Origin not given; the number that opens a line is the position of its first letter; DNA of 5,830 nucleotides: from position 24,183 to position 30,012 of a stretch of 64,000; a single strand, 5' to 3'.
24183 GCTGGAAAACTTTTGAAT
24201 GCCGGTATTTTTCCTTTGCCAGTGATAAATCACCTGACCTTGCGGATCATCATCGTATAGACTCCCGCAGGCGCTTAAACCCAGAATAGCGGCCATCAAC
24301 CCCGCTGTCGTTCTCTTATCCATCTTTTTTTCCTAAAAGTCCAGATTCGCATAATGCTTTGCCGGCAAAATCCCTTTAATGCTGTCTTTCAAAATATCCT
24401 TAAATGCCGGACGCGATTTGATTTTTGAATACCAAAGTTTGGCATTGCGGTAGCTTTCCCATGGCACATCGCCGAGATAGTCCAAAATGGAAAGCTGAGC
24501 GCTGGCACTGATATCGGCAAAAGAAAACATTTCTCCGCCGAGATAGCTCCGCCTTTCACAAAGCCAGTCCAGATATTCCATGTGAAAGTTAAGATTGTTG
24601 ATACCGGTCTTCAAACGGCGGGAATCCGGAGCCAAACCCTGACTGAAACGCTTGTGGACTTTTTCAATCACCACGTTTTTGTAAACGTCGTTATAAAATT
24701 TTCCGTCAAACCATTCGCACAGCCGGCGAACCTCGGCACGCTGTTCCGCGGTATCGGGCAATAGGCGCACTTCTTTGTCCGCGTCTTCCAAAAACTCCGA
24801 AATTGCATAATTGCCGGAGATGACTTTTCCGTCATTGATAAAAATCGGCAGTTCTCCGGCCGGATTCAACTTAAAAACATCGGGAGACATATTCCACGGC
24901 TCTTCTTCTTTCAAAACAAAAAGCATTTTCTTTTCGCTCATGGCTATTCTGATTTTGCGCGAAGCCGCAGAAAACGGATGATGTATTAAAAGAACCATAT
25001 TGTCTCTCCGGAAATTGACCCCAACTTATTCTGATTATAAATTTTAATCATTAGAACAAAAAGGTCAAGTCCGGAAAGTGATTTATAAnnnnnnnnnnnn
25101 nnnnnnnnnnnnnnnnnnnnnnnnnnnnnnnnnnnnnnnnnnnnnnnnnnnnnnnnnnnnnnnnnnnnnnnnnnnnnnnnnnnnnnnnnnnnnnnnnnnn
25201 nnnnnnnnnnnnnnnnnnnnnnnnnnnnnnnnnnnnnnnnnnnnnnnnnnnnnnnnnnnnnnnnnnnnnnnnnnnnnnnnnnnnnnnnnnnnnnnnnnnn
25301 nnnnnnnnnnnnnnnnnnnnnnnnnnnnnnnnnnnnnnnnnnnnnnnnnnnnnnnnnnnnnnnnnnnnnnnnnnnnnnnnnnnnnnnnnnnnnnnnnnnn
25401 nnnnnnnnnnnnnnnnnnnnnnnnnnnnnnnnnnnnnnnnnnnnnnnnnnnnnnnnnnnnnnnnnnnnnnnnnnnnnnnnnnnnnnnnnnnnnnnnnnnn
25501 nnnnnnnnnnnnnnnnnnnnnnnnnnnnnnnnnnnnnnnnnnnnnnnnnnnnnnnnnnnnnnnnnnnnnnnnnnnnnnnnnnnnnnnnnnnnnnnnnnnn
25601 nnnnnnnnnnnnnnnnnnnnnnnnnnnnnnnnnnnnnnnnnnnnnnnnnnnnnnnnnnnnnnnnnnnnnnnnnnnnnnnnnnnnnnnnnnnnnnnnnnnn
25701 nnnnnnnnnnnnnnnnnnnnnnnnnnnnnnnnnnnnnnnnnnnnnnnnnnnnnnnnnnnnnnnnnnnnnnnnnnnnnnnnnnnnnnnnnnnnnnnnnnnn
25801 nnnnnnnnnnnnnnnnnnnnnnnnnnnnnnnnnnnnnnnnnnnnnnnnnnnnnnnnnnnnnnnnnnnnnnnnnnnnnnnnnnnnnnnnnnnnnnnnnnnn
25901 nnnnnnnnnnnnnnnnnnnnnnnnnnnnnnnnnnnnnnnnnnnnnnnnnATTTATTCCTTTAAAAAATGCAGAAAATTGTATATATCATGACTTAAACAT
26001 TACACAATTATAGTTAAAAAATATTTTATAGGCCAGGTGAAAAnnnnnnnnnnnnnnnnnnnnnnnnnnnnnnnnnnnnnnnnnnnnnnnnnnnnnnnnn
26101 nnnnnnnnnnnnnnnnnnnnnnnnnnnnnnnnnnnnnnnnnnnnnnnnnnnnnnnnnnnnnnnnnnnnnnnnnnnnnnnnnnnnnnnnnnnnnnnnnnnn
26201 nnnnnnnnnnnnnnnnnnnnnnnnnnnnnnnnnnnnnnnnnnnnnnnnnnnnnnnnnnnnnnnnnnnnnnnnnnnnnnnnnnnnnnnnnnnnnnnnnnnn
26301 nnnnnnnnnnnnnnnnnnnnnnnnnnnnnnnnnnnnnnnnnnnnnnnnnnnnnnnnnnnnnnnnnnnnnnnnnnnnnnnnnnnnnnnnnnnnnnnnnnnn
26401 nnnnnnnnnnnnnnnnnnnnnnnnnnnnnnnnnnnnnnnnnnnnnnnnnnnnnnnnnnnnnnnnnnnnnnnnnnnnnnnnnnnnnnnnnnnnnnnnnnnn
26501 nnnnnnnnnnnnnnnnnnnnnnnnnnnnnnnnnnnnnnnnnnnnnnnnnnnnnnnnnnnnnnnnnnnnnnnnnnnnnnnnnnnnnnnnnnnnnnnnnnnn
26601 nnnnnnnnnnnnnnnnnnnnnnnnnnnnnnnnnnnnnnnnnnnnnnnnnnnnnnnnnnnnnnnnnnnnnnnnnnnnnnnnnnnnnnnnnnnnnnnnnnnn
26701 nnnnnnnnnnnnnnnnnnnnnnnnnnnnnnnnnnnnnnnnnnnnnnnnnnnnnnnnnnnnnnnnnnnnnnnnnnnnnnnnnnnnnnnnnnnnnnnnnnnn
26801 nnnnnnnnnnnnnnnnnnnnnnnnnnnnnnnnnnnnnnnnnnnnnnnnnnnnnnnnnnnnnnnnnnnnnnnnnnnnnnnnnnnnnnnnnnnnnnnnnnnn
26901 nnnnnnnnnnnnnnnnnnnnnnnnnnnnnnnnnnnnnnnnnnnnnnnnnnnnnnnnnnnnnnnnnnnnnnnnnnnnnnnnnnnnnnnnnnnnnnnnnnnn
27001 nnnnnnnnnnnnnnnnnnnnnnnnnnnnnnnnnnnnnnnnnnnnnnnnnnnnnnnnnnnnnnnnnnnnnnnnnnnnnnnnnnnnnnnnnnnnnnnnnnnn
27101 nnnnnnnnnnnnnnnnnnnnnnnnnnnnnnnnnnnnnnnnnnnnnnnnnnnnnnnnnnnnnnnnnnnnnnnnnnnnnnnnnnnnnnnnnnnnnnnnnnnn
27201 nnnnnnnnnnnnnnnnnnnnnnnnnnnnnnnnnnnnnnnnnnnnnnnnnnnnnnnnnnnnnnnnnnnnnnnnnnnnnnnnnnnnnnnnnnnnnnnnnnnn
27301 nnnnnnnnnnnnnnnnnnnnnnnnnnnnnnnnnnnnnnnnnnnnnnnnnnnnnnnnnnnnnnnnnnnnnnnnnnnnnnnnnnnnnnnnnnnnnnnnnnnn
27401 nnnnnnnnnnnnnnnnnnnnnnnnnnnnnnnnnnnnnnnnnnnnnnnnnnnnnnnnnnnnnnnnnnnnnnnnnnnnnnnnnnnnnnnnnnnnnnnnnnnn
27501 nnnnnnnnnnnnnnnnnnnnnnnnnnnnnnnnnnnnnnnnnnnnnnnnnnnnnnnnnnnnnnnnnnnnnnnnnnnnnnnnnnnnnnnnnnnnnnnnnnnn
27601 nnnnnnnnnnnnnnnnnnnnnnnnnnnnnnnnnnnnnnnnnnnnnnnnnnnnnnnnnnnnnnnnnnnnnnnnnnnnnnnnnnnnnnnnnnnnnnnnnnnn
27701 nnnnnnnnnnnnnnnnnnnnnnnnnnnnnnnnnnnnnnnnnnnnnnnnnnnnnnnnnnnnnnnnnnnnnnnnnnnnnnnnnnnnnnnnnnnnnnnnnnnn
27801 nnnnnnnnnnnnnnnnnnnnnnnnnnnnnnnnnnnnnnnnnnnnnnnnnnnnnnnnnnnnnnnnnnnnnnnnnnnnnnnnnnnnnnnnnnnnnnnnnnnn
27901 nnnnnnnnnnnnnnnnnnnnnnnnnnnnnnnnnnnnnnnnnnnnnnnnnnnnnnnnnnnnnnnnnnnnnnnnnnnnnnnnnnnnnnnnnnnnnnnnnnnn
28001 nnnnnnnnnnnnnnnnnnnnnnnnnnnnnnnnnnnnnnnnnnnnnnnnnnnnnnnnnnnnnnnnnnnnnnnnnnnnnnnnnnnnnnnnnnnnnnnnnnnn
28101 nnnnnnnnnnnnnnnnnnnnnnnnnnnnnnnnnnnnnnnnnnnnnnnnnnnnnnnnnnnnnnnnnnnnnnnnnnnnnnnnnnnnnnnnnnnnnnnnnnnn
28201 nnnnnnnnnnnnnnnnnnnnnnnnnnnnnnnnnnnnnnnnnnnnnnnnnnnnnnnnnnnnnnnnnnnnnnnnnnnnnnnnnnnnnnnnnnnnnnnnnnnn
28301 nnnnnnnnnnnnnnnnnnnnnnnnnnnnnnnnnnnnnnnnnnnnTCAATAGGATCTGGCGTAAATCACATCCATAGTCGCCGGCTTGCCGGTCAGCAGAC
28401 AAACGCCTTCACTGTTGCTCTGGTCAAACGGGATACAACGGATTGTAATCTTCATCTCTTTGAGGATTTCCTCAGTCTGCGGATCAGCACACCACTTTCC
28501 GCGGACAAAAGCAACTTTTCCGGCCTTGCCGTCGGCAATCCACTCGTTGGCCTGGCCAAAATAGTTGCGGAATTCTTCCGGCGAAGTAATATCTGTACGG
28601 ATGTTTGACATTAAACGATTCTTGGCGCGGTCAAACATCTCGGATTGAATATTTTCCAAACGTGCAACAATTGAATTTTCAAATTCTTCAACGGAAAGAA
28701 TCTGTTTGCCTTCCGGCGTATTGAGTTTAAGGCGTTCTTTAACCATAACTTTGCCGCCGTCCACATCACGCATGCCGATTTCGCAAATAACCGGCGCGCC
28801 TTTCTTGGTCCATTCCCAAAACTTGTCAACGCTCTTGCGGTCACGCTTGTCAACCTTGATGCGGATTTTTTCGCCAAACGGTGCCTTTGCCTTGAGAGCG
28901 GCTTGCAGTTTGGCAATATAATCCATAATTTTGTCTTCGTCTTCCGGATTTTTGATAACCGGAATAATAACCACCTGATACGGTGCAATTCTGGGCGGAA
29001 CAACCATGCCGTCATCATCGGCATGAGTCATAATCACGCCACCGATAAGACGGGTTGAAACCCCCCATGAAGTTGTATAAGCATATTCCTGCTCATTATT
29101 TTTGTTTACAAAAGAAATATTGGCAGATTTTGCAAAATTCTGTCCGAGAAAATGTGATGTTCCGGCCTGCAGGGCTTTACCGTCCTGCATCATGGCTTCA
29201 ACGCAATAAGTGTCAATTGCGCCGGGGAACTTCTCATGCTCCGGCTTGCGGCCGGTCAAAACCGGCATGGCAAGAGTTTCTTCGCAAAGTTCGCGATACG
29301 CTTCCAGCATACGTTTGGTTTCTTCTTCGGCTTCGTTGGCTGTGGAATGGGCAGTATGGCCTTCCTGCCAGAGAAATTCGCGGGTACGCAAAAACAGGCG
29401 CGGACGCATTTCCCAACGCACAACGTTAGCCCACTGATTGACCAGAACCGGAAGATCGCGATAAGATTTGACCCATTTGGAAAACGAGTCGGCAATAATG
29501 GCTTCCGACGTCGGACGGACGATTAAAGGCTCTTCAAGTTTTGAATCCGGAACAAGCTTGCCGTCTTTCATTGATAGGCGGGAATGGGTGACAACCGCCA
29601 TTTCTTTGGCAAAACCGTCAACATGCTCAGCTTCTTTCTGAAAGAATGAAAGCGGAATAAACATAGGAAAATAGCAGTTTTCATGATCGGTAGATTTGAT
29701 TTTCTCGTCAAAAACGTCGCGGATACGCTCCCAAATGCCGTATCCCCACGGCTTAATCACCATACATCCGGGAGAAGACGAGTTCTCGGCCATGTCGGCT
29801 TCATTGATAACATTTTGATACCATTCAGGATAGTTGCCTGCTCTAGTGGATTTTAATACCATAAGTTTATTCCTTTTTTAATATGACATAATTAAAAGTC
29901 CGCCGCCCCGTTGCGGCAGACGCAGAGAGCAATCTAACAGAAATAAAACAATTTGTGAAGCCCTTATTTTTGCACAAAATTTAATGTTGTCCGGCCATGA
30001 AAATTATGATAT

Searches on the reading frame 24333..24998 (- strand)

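Call 72: search_protein_families(library=pfam, proteins=[window:24333-24998:-], max_evalue=0.001)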
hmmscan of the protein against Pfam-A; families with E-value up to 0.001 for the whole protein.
window:24333-24998:- (221 aa): 3 families
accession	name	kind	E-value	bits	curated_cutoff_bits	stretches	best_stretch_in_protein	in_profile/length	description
PF13409.12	GST_N_2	-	3.4e-09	37.6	25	1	9-72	1-69/70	Glutathione S-transferase, N-terminal domain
PF13417.12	GST_N_3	-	5e-07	30.4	22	1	4-75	1-72/75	Glutathione S-transferase, N-terminal domain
PF00043.30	GST_C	-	5.6e-05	23.8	20.7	1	139-197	31-93/93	Glutathione S-transferase, C-terminal domain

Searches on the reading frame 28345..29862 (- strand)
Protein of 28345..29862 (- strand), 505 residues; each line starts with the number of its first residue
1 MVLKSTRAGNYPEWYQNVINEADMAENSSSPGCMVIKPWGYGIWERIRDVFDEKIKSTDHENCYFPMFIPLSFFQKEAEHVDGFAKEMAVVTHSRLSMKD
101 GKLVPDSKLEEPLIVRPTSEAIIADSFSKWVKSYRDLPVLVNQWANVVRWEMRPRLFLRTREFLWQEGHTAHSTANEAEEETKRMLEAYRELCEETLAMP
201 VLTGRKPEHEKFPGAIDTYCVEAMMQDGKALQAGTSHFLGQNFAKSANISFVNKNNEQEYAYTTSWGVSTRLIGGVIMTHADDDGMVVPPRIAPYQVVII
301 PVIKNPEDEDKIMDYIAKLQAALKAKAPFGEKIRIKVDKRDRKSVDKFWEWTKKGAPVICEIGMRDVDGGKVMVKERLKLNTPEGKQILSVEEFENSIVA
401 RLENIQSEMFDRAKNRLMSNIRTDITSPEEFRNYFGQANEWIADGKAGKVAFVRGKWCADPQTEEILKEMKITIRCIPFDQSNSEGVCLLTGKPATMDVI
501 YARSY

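Call 15: search_protein_families(library=pfam, proteins=[window:28345-29862:-], max_evalue=0.01)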
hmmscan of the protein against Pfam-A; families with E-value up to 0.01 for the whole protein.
window:28345-29862:- (505 aa): 4 families
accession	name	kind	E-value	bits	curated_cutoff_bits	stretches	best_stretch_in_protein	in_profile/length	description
PF00587.30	tRNA-synt_2b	-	2.6e-18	67.1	29.3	1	109-276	7-175/179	tRNA synthetase class II core domain (G, H, P, S and T)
PF09180.16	ProRS-C_1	-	1.9e-13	50.8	31.5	1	451-505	12-71/71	Prolyl-tRNA synthetase, C-terminal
PF03129.25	HGTP_anticodon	-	6.8e-12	45.8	21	1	296-399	1-92/94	Anticodon binding domain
PF18349.7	PAZ_4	-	0.0096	16.3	25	0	313-352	24-63/93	PAZ domain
